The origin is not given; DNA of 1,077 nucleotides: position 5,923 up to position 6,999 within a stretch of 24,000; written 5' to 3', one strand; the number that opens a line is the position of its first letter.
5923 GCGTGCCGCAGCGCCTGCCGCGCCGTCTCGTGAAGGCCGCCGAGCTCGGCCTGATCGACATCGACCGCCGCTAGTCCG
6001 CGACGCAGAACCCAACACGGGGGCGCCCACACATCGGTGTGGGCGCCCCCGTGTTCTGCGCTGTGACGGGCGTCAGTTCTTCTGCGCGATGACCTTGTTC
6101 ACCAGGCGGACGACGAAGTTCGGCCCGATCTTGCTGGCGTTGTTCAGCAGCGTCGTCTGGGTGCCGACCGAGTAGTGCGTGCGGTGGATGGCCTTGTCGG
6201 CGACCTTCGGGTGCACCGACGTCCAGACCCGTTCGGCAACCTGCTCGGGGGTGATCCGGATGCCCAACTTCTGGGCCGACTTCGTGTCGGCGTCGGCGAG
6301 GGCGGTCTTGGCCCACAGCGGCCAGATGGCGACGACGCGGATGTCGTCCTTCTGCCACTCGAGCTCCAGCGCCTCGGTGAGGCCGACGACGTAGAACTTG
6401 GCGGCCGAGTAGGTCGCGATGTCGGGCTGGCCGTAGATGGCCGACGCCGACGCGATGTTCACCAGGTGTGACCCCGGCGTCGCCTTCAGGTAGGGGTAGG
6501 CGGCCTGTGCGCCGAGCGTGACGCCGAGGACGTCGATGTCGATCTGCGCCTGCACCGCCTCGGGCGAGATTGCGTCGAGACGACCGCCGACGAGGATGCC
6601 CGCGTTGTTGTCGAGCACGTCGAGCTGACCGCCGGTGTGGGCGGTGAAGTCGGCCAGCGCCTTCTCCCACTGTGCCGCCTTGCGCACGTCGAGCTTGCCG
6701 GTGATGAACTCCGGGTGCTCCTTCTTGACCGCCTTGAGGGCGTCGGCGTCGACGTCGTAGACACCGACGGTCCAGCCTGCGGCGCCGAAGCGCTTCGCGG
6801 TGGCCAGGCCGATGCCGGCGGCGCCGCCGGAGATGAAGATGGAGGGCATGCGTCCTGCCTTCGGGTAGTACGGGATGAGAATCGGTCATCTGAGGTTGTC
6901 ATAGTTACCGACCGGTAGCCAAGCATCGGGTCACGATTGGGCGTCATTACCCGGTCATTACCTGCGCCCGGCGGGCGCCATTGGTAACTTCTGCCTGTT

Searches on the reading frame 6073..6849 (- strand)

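Call 65: search_protein_families(library=pfam, proteins=[window:6073-6849:-], max_evalue=0.00001)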
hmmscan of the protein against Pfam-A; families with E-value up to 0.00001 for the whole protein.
window:6073-6849:- (258 aa): 2 families
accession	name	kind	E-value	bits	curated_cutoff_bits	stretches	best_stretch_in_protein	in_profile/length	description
PF00106.31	adh_short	-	2.3e-38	132.1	26.6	1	4-188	3-190/195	short chain dehydrogenase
PF13561.12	adh_short_C2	-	8.1e-32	111.1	27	1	9-190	1-186/236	Enoyl-(Acyl carrier protein) reductase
